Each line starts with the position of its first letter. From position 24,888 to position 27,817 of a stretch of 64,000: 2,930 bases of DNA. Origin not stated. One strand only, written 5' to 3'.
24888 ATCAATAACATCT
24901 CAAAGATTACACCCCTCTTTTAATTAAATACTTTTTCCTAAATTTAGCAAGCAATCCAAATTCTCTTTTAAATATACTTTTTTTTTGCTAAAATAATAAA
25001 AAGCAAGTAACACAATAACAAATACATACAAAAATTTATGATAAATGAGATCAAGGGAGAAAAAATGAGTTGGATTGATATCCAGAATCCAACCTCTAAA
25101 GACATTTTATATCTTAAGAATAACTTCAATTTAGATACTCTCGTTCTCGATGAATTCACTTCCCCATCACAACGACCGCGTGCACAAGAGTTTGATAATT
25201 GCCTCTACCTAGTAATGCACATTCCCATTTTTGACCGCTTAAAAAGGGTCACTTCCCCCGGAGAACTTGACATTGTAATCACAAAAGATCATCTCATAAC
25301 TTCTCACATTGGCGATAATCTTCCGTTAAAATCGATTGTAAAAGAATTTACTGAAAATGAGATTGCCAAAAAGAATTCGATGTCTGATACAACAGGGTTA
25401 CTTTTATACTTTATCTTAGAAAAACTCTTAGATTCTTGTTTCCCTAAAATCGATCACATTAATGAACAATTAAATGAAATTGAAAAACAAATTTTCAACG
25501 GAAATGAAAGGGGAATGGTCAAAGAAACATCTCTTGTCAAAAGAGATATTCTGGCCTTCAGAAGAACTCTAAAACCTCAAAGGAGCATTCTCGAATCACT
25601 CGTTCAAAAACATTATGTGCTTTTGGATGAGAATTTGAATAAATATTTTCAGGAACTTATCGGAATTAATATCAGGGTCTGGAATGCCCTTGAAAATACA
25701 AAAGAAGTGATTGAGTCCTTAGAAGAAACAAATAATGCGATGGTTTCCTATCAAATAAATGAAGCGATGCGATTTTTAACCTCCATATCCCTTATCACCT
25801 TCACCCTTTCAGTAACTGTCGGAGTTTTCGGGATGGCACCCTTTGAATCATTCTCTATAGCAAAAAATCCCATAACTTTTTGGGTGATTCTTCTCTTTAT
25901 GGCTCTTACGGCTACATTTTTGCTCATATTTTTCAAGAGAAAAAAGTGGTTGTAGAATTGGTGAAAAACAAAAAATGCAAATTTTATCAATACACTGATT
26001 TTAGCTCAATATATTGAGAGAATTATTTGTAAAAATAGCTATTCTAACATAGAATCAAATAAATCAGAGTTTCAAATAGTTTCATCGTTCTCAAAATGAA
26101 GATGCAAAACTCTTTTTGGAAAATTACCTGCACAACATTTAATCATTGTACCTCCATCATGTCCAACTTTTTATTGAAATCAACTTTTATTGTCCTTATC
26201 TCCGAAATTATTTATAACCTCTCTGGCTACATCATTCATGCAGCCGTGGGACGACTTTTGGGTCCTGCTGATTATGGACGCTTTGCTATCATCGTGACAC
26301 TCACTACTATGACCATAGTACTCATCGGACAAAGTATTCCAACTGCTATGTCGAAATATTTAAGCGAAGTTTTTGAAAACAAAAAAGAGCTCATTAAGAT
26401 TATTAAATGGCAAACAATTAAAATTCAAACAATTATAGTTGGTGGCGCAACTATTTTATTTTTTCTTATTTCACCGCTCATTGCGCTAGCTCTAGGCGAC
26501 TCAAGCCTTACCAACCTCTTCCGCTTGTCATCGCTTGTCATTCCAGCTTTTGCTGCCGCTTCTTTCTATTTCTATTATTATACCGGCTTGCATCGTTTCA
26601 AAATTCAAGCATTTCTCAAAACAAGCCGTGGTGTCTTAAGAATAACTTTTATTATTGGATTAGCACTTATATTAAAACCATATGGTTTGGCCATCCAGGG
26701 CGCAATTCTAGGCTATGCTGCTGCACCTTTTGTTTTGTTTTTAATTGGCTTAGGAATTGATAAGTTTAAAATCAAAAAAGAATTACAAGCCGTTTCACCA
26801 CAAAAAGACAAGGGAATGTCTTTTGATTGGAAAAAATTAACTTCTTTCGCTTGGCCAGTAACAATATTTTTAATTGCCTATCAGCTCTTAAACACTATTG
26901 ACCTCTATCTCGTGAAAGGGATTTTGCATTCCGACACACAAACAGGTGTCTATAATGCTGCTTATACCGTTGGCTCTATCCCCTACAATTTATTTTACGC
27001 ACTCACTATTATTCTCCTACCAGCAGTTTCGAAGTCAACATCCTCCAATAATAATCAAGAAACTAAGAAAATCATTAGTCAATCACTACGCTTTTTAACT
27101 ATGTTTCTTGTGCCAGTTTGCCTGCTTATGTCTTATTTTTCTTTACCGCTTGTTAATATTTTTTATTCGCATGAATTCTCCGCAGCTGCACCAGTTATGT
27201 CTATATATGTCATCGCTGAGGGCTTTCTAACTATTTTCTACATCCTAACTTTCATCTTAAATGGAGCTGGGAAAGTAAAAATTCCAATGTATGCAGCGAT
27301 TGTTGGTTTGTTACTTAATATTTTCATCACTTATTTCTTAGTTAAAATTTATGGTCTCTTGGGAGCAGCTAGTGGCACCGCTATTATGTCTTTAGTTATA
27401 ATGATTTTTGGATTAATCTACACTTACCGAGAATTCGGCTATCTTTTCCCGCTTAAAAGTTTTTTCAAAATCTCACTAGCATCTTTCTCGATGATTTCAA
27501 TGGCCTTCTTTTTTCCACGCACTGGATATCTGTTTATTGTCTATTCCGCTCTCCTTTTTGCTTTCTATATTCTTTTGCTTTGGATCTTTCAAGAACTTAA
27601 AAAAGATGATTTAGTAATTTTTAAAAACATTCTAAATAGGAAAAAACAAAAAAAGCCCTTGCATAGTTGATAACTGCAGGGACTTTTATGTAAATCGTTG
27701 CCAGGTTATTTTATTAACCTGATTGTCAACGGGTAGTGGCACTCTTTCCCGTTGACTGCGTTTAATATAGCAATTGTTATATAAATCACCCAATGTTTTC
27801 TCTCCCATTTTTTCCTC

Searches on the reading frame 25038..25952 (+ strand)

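Call 10: search_protein_families(library=ncbifam, proteins=[window:25038-25952:+])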
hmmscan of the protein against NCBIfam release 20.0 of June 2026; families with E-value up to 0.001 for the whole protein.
window:25038-25952:+ (305 aa): 2 families
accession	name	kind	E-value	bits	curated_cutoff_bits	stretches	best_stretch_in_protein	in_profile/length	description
TIGR00383.1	corA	equivalog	2.2e-42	145.5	200.75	1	5-305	24-320/320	magnesium/cobalt transporter CorA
NF007092.0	PRK09546.1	equivalog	2.3e-11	43.4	292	1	5-305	35-327/327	zinc transporter ZntB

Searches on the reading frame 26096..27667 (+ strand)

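Call 10: search_protein_families(library=ncbifam, proteins=[window:26096-27667:+])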
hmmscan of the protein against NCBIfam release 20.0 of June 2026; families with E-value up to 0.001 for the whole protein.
window:26096-27667:+ (524 aa): 6 families
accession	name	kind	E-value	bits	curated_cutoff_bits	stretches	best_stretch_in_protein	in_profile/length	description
TIGR02900.1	spore_V_B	equivalog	3.5e-21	75.5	372.3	1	26-465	1-453/488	stage V sporulation protein B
TIGR01695.1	murJ_mviN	equivalog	7.2e-13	48.1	235.55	1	113-493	96-491/506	murein biosynthesis integral membrane protein MurJ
NF050818.1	PolSacchBiosHfsF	equivalog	1.1e-10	41.2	700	1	38-480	14-440/468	polysaccharide biosynthesis protein HfsF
TIGR00797.1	matE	subfamily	1.2e-10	40.9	147.4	1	254-452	1-202/396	MATE family efflux transporter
NF011679.0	PRK15099.1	equivalog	9e-06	25.2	325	1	44-439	21-403/416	lipid III flippase WzxE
NF058658.1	Oglyco_Wzx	exception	2.6e-05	23.5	720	1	35-499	19-464/478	O-glycosylation flippase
